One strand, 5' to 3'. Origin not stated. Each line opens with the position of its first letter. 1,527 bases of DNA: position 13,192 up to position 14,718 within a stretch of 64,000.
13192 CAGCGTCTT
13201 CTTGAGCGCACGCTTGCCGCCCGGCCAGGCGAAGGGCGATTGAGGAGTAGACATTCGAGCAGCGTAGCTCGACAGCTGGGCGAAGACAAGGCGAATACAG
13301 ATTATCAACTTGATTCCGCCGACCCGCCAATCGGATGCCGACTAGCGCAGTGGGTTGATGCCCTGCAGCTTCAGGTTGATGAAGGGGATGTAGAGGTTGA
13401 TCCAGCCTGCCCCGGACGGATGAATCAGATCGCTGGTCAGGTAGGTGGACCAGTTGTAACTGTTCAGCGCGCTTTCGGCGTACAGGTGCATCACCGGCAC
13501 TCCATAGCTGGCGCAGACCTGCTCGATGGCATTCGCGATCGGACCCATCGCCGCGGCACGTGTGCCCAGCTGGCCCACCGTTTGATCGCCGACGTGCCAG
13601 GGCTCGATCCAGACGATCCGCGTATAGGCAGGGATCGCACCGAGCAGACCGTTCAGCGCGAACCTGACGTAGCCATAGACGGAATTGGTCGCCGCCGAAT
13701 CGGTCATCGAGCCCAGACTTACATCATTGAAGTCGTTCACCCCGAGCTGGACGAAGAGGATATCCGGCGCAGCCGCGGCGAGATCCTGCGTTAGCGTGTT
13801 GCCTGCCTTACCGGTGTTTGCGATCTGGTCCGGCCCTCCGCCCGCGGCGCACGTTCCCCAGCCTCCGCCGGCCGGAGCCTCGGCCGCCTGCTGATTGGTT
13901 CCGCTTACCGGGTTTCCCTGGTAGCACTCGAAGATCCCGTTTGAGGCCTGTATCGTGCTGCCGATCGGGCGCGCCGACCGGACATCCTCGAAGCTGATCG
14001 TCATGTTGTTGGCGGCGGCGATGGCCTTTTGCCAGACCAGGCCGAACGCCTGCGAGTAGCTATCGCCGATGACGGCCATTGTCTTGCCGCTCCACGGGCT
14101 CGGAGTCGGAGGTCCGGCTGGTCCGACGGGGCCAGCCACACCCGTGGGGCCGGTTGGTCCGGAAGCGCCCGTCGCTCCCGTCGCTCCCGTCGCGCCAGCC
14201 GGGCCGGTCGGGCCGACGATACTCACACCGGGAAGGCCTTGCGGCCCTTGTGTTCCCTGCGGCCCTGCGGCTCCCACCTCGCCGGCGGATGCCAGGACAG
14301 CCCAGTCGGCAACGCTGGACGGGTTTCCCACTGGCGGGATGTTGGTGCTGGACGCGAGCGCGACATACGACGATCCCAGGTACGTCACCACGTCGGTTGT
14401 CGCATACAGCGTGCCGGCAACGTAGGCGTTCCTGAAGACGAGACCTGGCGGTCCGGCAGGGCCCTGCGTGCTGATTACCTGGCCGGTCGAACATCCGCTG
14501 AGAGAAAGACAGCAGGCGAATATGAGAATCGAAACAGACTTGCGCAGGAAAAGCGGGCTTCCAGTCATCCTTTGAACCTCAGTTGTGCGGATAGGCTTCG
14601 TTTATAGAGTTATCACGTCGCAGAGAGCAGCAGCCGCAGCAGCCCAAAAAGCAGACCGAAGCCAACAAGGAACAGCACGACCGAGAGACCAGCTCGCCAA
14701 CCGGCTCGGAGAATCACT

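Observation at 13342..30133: Prophage carries two paralogous, exported, tail-spike-like SGNH esterases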

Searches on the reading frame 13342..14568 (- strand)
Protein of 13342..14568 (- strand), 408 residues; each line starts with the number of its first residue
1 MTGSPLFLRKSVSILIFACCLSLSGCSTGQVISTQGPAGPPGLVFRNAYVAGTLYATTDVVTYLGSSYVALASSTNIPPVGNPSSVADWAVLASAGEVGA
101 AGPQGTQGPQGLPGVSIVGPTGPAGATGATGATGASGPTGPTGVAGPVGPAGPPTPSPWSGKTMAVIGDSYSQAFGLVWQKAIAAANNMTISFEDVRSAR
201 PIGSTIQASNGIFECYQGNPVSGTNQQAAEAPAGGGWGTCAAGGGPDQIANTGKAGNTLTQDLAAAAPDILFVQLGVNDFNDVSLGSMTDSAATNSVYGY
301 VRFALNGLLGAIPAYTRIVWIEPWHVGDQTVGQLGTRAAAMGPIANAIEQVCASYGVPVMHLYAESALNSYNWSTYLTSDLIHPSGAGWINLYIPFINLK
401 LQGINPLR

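Call 6: search_protein_families(library=pfam, proteins=[window:13342-14568:-], max_evalue=1)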
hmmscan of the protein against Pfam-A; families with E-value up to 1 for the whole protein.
window:13342-14568:- (408 aa): 5 families
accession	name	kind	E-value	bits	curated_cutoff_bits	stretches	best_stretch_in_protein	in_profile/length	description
PF13472.12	Lipase_GDSL_2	-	1.2e-13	52.4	32.9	1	231-388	16-175/178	GDSL-like Lipase/Acylhydrolase family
PF01391.23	Collagen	-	7.3e-06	26.1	27.2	1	96-154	1-57/60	Collagen triple helix repeat (20 copies)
PF00657.28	Lipase_GDSL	-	0.0031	18.1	23.6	1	166-388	3-200/208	GDSL-like Lipase/Acylhydrolase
PF02839.19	CBM_5_12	-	0.013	15.9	26.2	1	48-75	1-28/44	Carbohydrate-binding module family 5/12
PF04311.20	DUF459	-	0.15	11.8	27.2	0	258-285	50-77/197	Protein of unknown function (DUF459)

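Call 7: search_protein_families(library=phrogs, proteins=[window:13342-14568:-], max_evalue=0.1)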
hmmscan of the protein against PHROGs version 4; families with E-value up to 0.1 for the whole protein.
window:13342-14568:- (408 aa): 29 families (the best 25 are shown)
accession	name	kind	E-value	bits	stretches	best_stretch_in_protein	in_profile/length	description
phrog_5073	-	tail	4.5e-27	96.2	1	34-154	203-320/519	tail fiber protein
phrog_29268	-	unknown function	8e-14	51.7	1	28-152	344-460/653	-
phrog_6320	-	tail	8.2e-13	49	1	96-264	149-257/745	tail fiber protein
phrog_819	-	tail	5.4e-12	45.7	1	35-155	489-571/1024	tail protein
phrog_5240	-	tail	7e-12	45.7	1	256-389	508-654/670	tail fiber protein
phrog_8745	-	tail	8.5e-10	37.6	1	96-258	1419-1590/1803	tail fiber protein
phrog_17587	-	tail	5.6e-09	36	1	88-190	341-444/641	tail fiber protein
phrog_366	-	tail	1.5e-08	35.5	1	94-161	313-378/474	tail fiber protein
phrog_38766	-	head and packaging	1.9e-07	31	1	95-154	114-174/478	virion structural protein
phrog_17240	-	unknown function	1.3e-06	27.7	1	257-389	570-697/821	-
phrog_32123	-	unknown function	2.1e-06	27.4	1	93-153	236-294/532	-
phrog_11541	-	unknown function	8e-06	25.5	1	155-386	603-809/832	-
phrog_3890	-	tail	9.3e-06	23.2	1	117-277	1903-2063/3453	straight fibre tail protein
phrog_34255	-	unknown function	1.1e-05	24.4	1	94-188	379-473/1044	-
phrog_38806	-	unknown function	3.4e-05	24.3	1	95-152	78-133/285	-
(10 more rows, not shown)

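Call 13: find_homologous_proteins(query=window:13342-14568:-)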
Query window:13342-14568:- (408 aa): 2026 proteins with E <= 0.001 among 8000 candidates; the best 120 are listed.
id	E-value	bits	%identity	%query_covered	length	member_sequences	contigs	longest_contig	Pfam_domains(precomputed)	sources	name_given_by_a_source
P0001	5.5e-266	900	100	100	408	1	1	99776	PF01391.24,PF13472.13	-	-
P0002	1.9e-68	250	46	33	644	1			PF02839.20,PF01391.24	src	-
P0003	1.4e-64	237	31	90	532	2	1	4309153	PF02839.20,PF01391.24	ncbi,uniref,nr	ncbi:hypothetical protein [Granulicella tundricola]|uniref:hypothetical protein n=1 Tax=Granulicella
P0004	1.8e-54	204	35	48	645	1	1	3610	PF02839.20,PF01391.24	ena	-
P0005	7.2e-52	195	39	95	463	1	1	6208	PF01391.24,PF13472.13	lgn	-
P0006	5.7e-51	192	45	39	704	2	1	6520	PF02839.20,PF01391.24,PF24517.3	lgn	-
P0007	7.8e-51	192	32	77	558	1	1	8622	PF01391.24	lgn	-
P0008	1.2e-50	191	48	20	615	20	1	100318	PF02839.20,PF01391.24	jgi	-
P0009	2.0e-49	187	44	25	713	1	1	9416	PF02839.20,PF01391.24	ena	-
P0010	3.0e-48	183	38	89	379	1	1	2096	PF01391.24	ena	-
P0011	1.1e-47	181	36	88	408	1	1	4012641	PF01391.24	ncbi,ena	-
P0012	2.7e-47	180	41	34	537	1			PF02839.20,PF01391.24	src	-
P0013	3.4e-47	180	45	33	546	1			PF02839.20,PF01391.24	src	-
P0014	6.4e-46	175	43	28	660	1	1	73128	PF02839.20,PF01391.24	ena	-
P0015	6.6e-45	172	32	89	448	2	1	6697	PF01391.24,PF13472.13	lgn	-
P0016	7.0e-45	172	37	89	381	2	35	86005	PF02839.20,PF01391.24,PF13472.13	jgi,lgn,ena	-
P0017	7.7e-45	172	34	99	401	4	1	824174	PF01391.24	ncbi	-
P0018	6.4e-44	169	49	29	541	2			PF02839.20,PF01391.24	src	-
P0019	1.9e-43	167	39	32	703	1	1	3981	PF02839.20,PF01391.24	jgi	jgi:hypothetical protein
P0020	2.9e-43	167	35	89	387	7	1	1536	PF01391.24,PF13472.13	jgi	jgi:hypothetical protein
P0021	3.3e-43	166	34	32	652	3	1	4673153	PF02839.20,PF01391.24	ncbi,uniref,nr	ncbi:hypothetical protein FTO74_15540 [Granulicella sp. WH15]|uniref:hypothetical protein n=1 Tax=Gr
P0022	4.2e-43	166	43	36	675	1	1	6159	PF02839.20,PF01391.24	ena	-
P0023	1.6e-42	164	36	29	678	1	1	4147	PF02839.20,PF01391.24,PF24517.3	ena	-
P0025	4.4e-42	163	46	28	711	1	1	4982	PF02839.20,PF01391.24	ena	-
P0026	1.3e-40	158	42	33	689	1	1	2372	PF02839.20,PF01391.24,PF01833.31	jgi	jgi:hypothetical protein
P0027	3.9e-40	156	47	33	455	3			PF02839.20,PF01391.24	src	-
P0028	5.9e-40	156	47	29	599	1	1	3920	PF02839.20,PF01391.24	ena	-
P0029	3.4e-39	153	50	30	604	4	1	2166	PF02839.20,PF01391.24,PF24517.3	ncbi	-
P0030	4.2e-39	153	38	33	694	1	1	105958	PF02839.20,PF01391.24,PF24517.3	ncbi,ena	-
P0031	5.2e-39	153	42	29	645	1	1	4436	PF02839.20,PF01391.24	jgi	jgi:Collagen triple helix repeat (20 copies)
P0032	1.3e-38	151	42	29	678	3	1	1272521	PF02839.20,PF01391.24,PF24517.3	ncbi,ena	-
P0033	4.0e-38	150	48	29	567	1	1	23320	PF02839.20,PF01391.24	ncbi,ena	-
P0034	1.6e-37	148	51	28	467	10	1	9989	PF02839.20,PF01391.24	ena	-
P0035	5.3e-37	146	42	17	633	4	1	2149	PF02839.20,PF01391.24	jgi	-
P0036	1.1e-36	145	38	32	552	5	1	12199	PF02839.20,PF01391.24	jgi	jgi:collagen type I/II/III/V/XI/XXIV/XXVII alpha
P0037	1.1e-36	145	45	21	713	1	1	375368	PF02839.20,PF01391.24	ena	-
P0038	2.8e-36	144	45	17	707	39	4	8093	PF02839.20,PF01391.24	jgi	jgi:hypothetical protein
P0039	1.3e-35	141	45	29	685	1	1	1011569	PF02839.20,PF01391.24,PF24517.3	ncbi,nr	ncbi:MAG: DNRLRE domain-containing protein [Acidobacteria bacterium]|nr:DNRLRE domain-containing pro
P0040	3.1e-35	140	40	32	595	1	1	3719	PF02839.20,PF01391.24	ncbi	ncbi:MAG: hypothetical protein ABUS51_03060, partial [Acidobacteriota bacterium]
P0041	3.2e-35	140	41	35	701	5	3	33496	PF02839.20,PF01391.24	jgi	jgi:hypothetical protein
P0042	4.0e-35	140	41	26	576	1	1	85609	PF02839.20,PF01391.24,PF24517.3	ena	-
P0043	4.4e-35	140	46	27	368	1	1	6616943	PF02839.20,PF01391.24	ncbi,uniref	ncbi:hypothetical protein [Tunturiibacter gelidiferens]|uniref:hypothetical protein n=1 Tax=Tunturii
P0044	7.1e-35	139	42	30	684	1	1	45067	PF02839.20,PF01391.24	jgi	jgi:hypothetical protein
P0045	1.5e-34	138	38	33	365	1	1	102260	PF02839.20,PF01391.24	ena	-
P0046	3.5e-34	137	46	35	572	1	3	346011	PF02839.20,PF01391.24,PF24517.3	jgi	jgi:Collagen triple helix repeat (20 copies)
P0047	6.2e-34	136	46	29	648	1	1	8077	PF02839.20,PF01391.24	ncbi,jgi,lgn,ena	jgi:hypothetical protein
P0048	9.1e-34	135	43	24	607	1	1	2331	PF02839.20,PF01391.24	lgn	-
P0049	1.6e-33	135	39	35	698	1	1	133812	PF02839.20,PF01391.24,PF24517.3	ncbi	-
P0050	2.1e-33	134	45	30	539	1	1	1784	PF02839.20,PF01391.24,PF24517.3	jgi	-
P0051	7.7e-33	132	40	29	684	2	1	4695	PF02839.20,PF01391.24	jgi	jgi:hypothetical protein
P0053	1.5e-32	131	38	27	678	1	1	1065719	PF02839.20,PF01391.24,PF24517.3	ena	-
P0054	1.9e-32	131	40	29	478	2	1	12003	PF02839.20,PF01391.24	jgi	jgi:hypothetical protein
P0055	2.0e-32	131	51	18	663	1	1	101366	PF02839.20,PF01391.24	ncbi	-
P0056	2.1e-32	131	46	33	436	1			PF02839.20,PF01391.24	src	-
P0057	2.6e-32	131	38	40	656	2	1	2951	PF02839.20,PF01391.24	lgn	-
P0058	2.7e-32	130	46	33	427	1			PF02839.20,PF01391.24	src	-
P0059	1.1e-31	128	37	34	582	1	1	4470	PF02839.20,PF01391.24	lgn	-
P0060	1.8e-31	128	45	29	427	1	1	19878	PF02839.20,PF01391.24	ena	-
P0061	2.3e-31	127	36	49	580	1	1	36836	PF02839.20,PF01391.24,PF24517.3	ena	-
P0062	2.4e-31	127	40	28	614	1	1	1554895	PF02839.20,PF01391.24,PF24517.3,PF00688.25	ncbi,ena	-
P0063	2.7e-31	127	41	41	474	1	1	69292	PF02839.20,PF01391.24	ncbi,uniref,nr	ncbi:hypothetical protein [Oryzibacter oryziterrae]|uniref:hypothetical protein n=1 Tax=Oryzibacter 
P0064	5.3e-31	126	41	30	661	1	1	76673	PF02839.20,PF01391.24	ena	-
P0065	5.4e-31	126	41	26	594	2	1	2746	PF02839.20,PF01391.24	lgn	-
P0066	6.0e-31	126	46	29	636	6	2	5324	PF02839.20,PF01391.24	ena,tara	tara:strand:- start:202 stop:2112 length:1911 start_codon:yes stop_codon:yes gene_type:complete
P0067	7.5e-31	126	38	27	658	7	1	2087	PF02839.20,PF01391.24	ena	-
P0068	1.1e-30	125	46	26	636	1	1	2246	PF02839.20,PF01391.24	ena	-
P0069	1.3e-30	125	43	34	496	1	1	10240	PF02839.20,PF01391.24,PF13599.14,PF00805.29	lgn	-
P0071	2.9e-30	124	36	48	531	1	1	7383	PF02839.20,PF01391.24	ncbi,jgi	jgi:hypothetical protein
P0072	5.8e-30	123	51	29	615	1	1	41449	PF02839.20,PF01391.24,PF24517.3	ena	-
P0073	1.2e-29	122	46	27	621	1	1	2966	PF02839.20,PF01391.24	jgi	jgi:chitodextrinase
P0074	1.8e-29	121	51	29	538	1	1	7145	PF02839.20,PF01391.24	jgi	jgi:hypothetical protein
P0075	3.3e-29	120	44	29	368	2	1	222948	PF02839.20,PF01391.24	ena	-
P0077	8.3e-29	119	39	39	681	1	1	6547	PF02839.20,PF01391.24,PF06482.18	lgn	-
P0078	1.0e-28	119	48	34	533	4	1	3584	PF02839.20,PF01391.24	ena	-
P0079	1.3e-28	118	41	32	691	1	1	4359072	PF02839.20,PF13313.12,PF01391.24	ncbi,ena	-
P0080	2.5e-28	117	36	34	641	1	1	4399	PF02839.20,PF01391.24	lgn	-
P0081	2.6e-28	117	47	29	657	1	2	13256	PF02839.20,PF01391.24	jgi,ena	jgi:hypothetical protein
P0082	2.6e-28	117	50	26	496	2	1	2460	PF02839.20,PF01391.24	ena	-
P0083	2.8e-28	117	39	33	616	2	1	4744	PF02839.20,PF01391.24,PF24517.3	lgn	-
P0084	3.0e-28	117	53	23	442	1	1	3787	PF02839.20,PF01391.24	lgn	-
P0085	3.4e-28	117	44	28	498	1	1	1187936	PF02839.20,PF01391.24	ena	-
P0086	4.3e-28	117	40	29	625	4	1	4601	PF02839.20,PF01391.24,PF24517.3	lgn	-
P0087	4.9e-28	116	42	24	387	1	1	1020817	PF02839.20,PF01391.24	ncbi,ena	-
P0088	5.7e-28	116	41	36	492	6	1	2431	PF02839.20,PF01391.24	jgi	-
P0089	7.0e-28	116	39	32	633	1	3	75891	PF02839.20,PF01391.24,PF24517.3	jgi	jgi:hypothetical protein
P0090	7.3e-28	116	47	29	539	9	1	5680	PF02839.20,PF01391.24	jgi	jgi:hypothetical protein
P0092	1.5e-27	115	39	36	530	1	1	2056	PF02839.20,PF01391.24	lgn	-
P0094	3.3e-27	114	35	38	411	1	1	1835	PF02839.20,PF01391.24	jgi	-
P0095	3.4e-27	114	49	26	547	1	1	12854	PF02839.20,PF01391.24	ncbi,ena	-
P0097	4.6e-27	113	38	34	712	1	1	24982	PF02839.20,PF01391.24,PF24517.3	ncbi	-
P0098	5.4e-27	113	40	30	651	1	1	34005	PF02839.20,PF01391.24,PF24517.3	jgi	jgi:hypothetical protein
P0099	8.0e-27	112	33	39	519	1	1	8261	PF02839.20,PF01391.24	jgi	jgi:collagen type VII alpha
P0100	1.0e-26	112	44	27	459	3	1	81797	PF02839.20,PF01391.24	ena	-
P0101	1.0e-26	112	37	50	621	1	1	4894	PF02839.20,PF01391.24,PF24517.3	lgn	-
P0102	1.1e-26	112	41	26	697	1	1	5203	PF02839.20,PF01391.24,PF24517.3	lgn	-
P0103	1.2e-26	112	43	34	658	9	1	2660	PF02839.20,PF01391.24,PF24517.3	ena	-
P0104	1.7e-26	111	43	30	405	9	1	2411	PF02839.20,PF01391.24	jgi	jgi:hypothetical protein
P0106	2.9e-26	111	48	25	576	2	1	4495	PF02839.20,PF01391.24,PF24517.3,PF00688.25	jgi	-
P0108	4.5e-26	110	42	34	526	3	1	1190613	PF02839.20,PF01391.24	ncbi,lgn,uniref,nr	ncbi:hypothetical protein HDF09_001740 [Edaphobacter lichenicola]|uniref:Chitin-binding type-3 domai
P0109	4.6e-26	110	39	29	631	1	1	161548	PF02839.20,PF01391.24,PF24517.3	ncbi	-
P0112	7.6e-26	109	49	30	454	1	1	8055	PF02839.20,PF01391.24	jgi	jgi:hypothetical protein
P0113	8.1e-26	109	40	29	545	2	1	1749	PF02839.20,PF01391.24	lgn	-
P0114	1.4e-25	108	48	26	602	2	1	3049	PF02839.20,PF01391.24,PF24517.3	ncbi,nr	ncbi:MAG TPA: DNRLRE domain-containing protein [Acidobacteriaceae bacterium]|nr:DNRLRE domain-contai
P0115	1.7e-25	108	36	42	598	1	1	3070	PF02839.20,PF01391.24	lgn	-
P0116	1.9e-25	108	38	29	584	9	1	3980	PF02839.20,PF01391.24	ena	-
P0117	2.2e-25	108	45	29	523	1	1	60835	PF02839.20,PF01391.24,PF01833.31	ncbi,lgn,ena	-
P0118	3.4e-25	107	48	23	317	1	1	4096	PF02839.20,PF01391.24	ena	-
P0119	3.8e-25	107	42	34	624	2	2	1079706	PF02839.20,PF01391.24,PF24517.3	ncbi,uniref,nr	ncbi:DNRLRE domain-containing protein [Edaphobacter dinghuensis]|uniref:Chitin-binding type-3 domain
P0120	4.0e-25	107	38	28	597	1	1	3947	PF02839.20,PF01391.24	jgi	jgi:hypothetical protein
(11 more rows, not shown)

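Call 17: find_encoding_contigs(protein=P0001, flank=10000, max_places=3)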
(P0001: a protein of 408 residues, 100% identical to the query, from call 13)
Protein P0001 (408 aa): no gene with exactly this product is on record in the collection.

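Call 19: find_encoding_contigs(protein=P0011, flank=10000, max_places=2)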
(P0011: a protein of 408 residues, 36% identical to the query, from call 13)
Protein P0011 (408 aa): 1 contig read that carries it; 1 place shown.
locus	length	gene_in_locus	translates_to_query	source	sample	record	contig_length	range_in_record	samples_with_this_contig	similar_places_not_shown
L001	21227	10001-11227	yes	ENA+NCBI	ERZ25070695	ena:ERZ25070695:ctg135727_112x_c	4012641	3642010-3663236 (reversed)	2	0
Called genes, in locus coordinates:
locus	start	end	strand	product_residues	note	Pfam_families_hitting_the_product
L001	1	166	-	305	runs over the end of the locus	PF02401:LYTB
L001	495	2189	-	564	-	PF02463:SMC_N, PF13476:AAA_23, PF13555:AAA_29 (weak)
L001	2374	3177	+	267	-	PF01618:MotA_ExbB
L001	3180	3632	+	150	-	PF02472:ExbD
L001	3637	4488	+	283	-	PF13103:TonB_2, PF03544:TonB_C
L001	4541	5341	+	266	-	-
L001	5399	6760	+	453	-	PF04052:TolB_N, PF26550:Tricorn_2nd (weak), PF26549:Tricorn_N, PF07676:PD40 (weak), PF26550:Tricorn_2nd, PF26549:Tricorn_N, PF07676:PD40 (weak), PF26549:Tricorn_N, +1 more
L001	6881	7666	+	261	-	PF00691:OmpA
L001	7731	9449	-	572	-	PF12729:4HB_MCP_1 (weak), PF00672:HAMP (weak), PF00015:MCPsignal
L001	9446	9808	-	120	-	PF03544:TonB_C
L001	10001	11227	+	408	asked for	PF01391:Collagen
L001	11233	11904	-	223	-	-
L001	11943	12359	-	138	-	-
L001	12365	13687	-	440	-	PF02403:Seryl_tRNA_N, PF00587:tRNA-synt_2b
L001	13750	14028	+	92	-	-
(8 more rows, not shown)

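Call 20: find_encoding_contigs(protein=P0017, flank=10000, max_places=2)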
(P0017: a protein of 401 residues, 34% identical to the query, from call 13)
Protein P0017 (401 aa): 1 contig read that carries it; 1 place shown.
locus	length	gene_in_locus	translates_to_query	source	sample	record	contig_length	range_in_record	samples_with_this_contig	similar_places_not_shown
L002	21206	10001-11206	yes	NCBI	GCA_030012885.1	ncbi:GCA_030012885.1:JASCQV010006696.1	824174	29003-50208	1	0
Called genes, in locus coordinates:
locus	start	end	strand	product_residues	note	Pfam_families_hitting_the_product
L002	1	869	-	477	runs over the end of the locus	PF00654:Voltage_CLC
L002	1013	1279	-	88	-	PF03992:ABM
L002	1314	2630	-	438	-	PF00709:Adenylsucc_synt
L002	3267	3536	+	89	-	-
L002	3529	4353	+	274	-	PF01149:Fapy_DNA_glyco, PF06831:H2TH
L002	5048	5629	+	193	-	-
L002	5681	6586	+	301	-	PF13668:Ferritin_2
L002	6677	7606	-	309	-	PF00480:ROK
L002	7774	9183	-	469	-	PF00890:FAD_binding_2 (weak), PF01134:GIDA (weak), PF07992:Pyr_redox_2, PF12831:FAD_oxidored, PF13450:NAD_binding_8 (weak), PF13738:Pyr_redox_3, PF00070:Pyr_redox, PF02852:Pyr_redox_dim, +7 more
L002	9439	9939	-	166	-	-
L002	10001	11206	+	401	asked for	PF01391:Collagen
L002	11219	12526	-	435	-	PF05977:MFS_3, PF07690:MFS_1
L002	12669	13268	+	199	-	PF03729:DUF308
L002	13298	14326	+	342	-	PF00248:Aldo_ket_red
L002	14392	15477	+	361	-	PF00248:Aldo_ket_red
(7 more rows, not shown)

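Call 57: predict_structure(alignment_id=A1)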
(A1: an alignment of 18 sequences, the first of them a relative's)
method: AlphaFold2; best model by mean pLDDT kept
length: 408 residues; sequences in the alignment: 18
mean_pLDDT: 72.4   pTM: 0.62
mean pLDDT of the five models: 72.4, 65.8, 64.8, 62.1, 61.3
residues with pLDDT >= 90: 117; 70-90: 137; 50-70: 50; < 50: 104
segments of 3 or more residues with pLDDT < 50: 1-4, 6-40, 96-141, 143-145, 147-150, 204-208, 233-235
pLDDT, mean of each block of 10 residues (from residue 1): 41 36 36 38 82 90 89 91 88 58 38 37 39 41 48 73 87 74 93 81 52 79 72 53 55 88 95 83 88 87 92 94 78 70 93 96 85 86 85 90 89
secondary structure, 60 per line:
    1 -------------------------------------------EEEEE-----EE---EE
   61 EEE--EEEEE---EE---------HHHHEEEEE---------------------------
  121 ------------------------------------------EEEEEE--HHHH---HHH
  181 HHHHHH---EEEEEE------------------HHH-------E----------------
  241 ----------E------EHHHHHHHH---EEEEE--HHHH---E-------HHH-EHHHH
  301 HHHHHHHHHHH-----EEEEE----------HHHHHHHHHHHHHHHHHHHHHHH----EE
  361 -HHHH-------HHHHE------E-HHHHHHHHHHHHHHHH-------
elements in order: E44-48 E59-63 E66-70 H85-88 E89-93 E163-168 H171-174 H178-186 E190-195 H259-266 E270-274 H277-280 H297-311 E317-321 H332-354 H362-365 H373-376 H386-401

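Call 60: fold_search(model_id=the predicted structure, library=pdb)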
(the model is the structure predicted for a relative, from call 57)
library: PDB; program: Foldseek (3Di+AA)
matches with E <= 10: 999; with E <= 0.001: 56
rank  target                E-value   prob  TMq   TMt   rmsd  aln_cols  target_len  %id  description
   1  7bxd                  7.2e-08  1.00  0.41  0.73   3.4       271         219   18  Crystal structure of Ca_00815 (released 2021-04-21)
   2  3dc7_C                8.1e-08  1.00  0.39  0.71   4.1       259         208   23  Crystal structure of the protein Q88SR8 from Lactobacillus plantarum. Northeast Structural Genomics consortium target  (released 2008-08-05)
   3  3dc7_A                1.3e-07  1.00  0.37  0.66   4.8       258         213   21  Crystal structure of the protein Q88SR8 from Lactobacillus plantarum. Northeast Structural Genomics consortium target  (released 2008-08-05)
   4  3dc7_B                2.0e-07  1.00  0.39  0.72   3.9       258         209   21  Crystal structure of the protein Q88SR8 from Lactobacillus plantarum. Northeast Structural Genomics consortium target  (released 2008-08-05)
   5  4jj4_A                3.0e-06  1.00  0.34  0.58   6.0       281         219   13  Crystal structure of a catalytic mutant of Axe2 (Axe2-D191A), an acetylxylan esterase from Geobacillus stearothermophi (released 2014-03-12)
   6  5jd3_G                4.1e-06  1.00  0.33  0.57   5.8       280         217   13  Crystal structure of LAE5, an alpha/beta hydrolase enzyme from the metagenome of Lake Arreo, Spain (released 2016-05-04)
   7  5jd3_A                4.9e-06  1.00  0.33  0.56   5.9       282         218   12  Crystal structure of LAE5, an alpha/beta hydrolase enzyme from the metagenome of Lake Arreo, Spain (released 2016-05-04)
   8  3rjt_A                4.9e-06  1.00  0.31  0.54   6.9       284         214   14  Crystal structure of lipolytic protein G-D-S-L family from Alicyclobacillus acidocaldarius subsp. acidocaldarius DSM 4 (released 2011-04-27)
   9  4oao_A                4.9e-06  1.00  0.31  0.53   7.1       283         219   15  A mutant of Axe2 (R55A), and acetyl-xylooligosaccharide esterase from Geobacillus Stearmophilus (released 2015-01-14)
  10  4jko_A                5.9e-06  1.00  0.33  0.57   5.9       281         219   13  Crystal structure of a catalytic mutant of Axe2 (Axe2_S15A), an acetylxylan esterase from Geobacillus stearothermophil (released 2014-02-12)
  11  1yzf                  7.1e-06  1.00  0.32  0.62   5.7       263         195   14  Crystal structure of the lipase/acylhydrolase from Enterococcus faecalis (released 2005-04-12)
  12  3w7v_A                7.5e-06  1.00  0.33  0.56   5.9       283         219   14  Crystal Structure of Axe2, an Acetylxylan Esterase from Geobacillus stearothermophilus (released 2014-02-12)
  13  4jj6_A                1.8e-05  1.00  0.33  0.57   6.0       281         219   13  Crystal structure of a catalytic mutant of Axe2 (Axe2-H194A), an acetylxylan esterase from Geobacillus stearothermophi (released 2014-03-12)
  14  4oap_A                2.0e-05  1.00  0.30  0.51   7.8       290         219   14  An Axe2 mutant (W190I), an acetyl-xylooligosaccharide esterase from Geobacillus Stearmophilus (released 2015-01-14)
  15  7pzh_BBB              5.3e-05  1.00  0.33  0.61   5.8       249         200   13  Phocaeicola vulgatus sialic acid esterase at 2.06 Angstrom resolution (released 2022-05-25)
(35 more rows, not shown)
